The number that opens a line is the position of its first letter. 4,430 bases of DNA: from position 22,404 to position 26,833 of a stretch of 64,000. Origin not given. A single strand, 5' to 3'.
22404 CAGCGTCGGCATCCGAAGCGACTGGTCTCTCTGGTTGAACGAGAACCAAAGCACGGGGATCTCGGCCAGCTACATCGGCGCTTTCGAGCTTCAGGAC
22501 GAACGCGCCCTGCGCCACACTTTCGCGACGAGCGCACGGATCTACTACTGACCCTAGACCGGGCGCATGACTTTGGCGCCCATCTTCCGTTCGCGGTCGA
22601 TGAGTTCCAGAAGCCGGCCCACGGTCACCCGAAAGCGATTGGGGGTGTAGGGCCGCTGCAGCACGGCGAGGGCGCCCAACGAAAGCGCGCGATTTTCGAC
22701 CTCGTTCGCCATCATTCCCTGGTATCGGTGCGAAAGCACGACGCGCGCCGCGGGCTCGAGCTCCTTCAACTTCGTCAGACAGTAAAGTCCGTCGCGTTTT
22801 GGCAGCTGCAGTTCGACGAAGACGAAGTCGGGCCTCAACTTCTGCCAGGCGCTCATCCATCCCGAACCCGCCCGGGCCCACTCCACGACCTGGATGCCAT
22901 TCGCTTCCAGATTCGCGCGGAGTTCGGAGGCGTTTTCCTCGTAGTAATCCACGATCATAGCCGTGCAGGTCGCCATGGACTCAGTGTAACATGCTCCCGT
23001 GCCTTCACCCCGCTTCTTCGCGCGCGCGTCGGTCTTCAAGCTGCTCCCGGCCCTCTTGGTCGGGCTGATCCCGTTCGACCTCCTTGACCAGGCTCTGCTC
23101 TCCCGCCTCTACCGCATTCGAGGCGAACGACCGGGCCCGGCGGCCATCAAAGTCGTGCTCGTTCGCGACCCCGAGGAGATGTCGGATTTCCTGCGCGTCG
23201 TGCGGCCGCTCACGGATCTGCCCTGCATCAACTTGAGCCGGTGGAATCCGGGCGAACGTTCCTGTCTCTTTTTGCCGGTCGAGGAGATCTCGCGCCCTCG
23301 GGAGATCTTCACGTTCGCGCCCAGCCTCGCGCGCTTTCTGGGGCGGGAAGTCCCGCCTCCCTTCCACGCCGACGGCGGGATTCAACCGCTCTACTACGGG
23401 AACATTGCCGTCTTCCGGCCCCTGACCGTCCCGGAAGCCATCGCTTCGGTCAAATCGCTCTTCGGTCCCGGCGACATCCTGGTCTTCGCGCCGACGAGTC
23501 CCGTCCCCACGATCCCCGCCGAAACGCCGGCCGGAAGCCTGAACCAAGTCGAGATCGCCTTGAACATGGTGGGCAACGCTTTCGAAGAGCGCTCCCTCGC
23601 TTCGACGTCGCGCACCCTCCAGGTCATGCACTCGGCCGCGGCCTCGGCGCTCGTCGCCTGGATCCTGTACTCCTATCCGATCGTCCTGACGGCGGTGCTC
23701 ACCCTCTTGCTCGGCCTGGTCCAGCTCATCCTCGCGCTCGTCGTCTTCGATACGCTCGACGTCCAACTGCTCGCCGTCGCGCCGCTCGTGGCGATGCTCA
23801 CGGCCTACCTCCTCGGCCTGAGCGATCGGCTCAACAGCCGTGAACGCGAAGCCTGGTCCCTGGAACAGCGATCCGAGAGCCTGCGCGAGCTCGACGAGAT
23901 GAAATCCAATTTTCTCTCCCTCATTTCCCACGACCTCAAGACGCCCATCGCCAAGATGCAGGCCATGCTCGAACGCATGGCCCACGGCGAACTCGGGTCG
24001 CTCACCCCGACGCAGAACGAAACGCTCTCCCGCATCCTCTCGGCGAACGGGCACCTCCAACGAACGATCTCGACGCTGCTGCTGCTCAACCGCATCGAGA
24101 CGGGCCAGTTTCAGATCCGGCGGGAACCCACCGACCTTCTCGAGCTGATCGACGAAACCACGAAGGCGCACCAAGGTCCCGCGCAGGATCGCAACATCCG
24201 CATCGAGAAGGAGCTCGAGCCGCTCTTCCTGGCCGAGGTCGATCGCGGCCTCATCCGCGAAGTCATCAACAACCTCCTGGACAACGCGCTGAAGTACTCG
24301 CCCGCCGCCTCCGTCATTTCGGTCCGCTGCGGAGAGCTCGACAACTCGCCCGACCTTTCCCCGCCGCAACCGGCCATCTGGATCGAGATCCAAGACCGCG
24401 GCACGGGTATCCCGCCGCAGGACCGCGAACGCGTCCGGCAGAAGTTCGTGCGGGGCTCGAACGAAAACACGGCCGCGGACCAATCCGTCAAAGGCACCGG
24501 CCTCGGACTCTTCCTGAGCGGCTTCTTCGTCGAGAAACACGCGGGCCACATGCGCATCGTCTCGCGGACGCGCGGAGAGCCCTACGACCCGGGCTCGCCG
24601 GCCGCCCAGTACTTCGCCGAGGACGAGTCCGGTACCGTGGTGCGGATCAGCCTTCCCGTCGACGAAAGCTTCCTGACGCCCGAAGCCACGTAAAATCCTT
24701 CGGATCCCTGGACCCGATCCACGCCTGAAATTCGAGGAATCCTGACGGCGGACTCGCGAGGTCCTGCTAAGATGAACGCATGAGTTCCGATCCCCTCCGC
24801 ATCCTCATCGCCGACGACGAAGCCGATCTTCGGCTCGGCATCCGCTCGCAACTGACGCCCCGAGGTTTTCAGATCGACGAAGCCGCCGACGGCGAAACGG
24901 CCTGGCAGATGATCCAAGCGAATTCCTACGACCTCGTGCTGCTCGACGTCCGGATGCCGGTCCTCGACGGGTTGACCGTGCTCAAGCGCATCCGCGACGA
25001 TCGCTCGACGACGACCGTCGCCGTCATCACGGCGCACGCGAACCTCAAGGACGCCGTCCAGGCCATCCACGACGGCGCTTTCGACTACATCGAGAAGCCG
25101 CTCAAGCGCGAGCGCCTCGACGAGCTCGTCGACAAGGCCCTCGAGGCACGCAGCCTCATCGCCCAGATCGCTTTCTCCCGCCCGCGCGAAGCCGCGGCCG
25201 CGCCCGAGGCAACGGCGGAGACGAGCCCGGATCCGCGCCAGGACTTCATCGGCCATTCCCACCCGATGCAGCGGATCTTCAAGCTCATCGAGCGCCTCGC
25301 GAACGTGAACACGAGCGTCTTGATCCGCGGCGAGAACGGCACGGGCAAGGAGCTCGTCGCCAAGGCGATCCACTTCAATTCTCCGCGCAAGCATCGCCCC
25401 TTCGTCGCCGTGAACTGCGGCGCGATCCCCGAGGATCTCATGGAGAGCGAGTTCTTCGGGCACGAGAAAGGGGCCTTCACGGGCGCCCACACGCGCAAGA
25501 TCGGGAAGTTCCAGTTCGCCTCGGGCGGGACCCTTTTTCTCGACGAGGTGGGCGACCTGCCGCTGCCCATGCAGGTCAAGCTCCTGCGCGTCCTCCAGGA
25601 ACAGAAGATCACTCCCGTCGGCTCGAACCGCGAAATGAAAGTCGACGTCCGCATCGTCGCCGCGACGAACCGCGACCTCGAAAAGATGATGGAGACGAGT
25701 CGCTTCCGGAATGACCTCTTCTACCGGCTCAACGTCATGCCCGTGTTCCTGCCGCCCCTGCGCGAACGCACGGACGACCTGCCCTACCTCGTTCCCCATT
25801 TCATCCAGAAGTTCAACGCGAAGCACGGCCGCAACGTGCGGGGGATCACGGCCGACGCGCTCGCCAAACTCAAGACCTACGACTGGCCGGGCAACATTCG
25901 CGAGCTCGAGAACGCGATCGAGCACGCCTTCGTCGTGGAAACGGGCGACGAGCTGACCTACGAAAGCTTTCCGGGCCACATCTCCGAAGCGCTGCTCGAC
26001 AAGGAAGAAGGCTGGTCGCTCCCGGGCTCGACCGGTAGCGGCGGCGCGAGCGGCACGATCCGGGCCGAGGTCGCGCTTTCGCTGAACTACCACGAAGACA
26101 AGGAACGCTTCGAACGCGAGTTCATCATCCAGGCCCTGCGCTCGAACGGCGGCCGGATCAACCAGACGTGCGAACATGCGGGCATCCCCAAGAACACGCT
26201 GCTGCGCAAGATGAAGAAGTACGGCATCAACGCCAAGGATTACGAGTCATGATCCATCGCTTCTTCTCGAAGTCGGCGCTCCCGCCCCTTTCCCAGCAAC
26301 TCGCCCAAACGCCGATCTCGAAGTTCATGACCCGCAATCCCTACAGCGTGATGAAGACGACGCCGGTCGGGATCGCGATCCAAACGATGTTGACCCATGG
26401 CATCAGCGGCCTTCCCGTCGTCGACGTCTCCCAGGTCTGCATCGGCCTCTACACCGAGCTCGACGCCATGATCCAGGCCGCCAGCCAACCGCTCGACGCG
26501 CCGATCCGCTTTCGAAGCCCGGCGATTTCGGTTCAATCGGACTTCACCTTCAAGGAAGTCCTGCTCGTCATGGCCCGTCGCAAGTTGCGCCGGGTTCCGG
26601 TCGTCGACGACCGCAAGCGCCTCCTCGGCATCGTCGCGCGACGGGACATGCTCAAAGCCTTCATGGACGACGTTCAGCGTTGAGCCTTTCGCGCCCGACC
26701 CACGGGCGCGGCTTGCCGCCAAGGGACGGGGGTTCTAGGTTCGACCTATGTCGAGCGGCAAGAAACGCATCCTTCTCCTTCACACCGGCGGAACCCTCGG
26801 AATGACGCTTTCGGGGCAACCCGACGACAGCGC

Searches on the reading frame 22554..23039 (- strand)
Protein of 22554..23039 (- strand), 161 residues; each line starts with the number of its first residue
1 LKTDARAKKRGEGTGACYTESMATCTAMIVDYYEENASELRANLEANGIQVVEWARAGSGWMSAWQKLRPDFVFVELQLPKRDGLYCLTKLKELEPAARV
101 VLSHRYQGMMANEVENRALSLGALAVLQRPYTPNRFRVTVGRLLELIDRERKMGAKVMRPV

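Call 44: search_protein_families(library=pfam, proteins=[window:22554-23039:-], max_evalue=0.01)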
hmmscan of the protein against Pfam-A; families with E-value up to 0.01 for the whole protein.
window:22554-23039:- (161 aa): 1 family
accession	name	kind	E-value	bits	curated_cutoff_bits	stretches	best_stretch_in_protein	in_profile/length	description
PF00072.30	Response_reg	-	7.3e-12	45.9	30.2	1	28-137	2-107/111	Response regulator receiver domain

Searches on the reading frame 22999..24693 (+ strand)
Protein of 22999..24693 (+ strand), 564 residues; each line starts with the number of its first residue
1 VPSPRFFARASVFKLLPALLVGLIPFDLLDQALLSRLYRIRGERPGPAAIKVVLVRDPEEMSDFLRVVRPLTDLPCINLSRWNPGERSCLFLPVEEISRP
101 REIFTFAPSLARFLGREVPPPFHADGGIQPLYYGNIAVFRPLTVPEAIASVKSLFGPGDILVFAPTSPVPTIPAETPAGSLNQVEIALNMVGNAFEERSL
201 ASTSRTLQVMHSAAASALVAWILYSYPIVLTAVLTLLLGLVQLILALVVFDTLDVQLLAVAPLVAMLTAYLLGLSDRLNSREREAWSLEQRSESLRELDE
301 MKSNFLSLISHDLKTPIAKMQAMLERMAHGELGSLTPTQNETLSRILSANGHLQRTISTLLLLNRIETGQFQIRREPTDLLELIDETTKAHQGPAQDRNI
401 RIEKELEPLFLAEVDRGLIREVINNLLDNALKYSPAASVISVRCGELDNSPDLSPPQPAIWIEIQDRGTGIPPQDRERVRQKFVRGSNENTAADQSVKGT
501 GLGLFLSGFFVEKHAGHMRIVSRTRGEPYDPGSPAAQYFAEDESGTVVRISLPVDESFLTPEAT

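Call 7: search_protein_families(library=pfam, proteins=[window:22999-24693:+])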
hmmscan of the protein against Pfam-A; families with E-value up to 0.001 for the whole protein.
window:22999-24693:+ (564 aa): 2 families
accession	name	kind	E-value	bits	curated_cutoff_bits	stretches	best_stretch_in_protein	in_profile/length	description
PF02518.31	HATPase_c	-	1.8e-18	67.4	26.4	1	416-555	3-110/111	Histidine kinase-, DNA gyrase B-, and HSP90-like ATPase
PF00512.31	HisKA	-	5.6e-12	46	26.9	1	301-369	1-66/66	His Kinase A (phospho-acceptor) domain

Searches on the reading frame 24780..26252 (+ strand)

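Call 45: search_protein_families(library=pfam, proteins=[window:24780-26252:+], max_evalue=0.001)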
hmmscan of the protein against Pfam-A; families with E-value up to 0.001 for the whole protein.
window:24780-26252:+ (490 aa): 6 families
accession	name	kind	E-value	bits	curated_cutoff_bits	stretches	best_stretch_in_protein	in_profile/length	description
PF00158.32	Sigma54_activat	-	1.3e-73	246.6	20.2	1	157-322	2-167/168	Sigma-54 interaction domain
PF00072.30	Response_reg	-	8.8e-31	106.8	30.2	1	8-117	1-110/111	Response regulator receiver domain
PF25601.1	AAA_lid_14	-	1.5e-25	89.3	27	1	328-404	1-77/87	AAA+ ATPase lid domain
PF14532.12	Sigma54_activ_2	-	1.7e-22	80.6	25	1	157-327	1-138/138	Sigma-54 interaction domain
PF02954.25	HTH_8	-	6.3e-10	39.1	22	1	442-481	3-42/42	Bacterial regulatory protein, Fis family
PF07728.20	AAA_5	-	9.7e-06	26.1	22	1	180-299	2-124/139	AAA domain (dynein-related subfamily)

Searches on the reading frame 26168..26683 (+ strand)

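Call 44: search_protein_families(library=pfam, proteins=[window:26168-26683:+], max_evalue=0.01)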
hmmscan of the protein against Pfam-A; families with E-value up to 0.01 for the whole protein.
window:26168-26683:+ (171 aa): 1 family
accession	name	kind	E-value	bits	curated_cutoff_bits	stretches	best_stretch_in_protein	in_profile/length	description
PF00571.33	CBS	-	9.3e-23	80.7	24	2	116-166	6-56/57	CBS domain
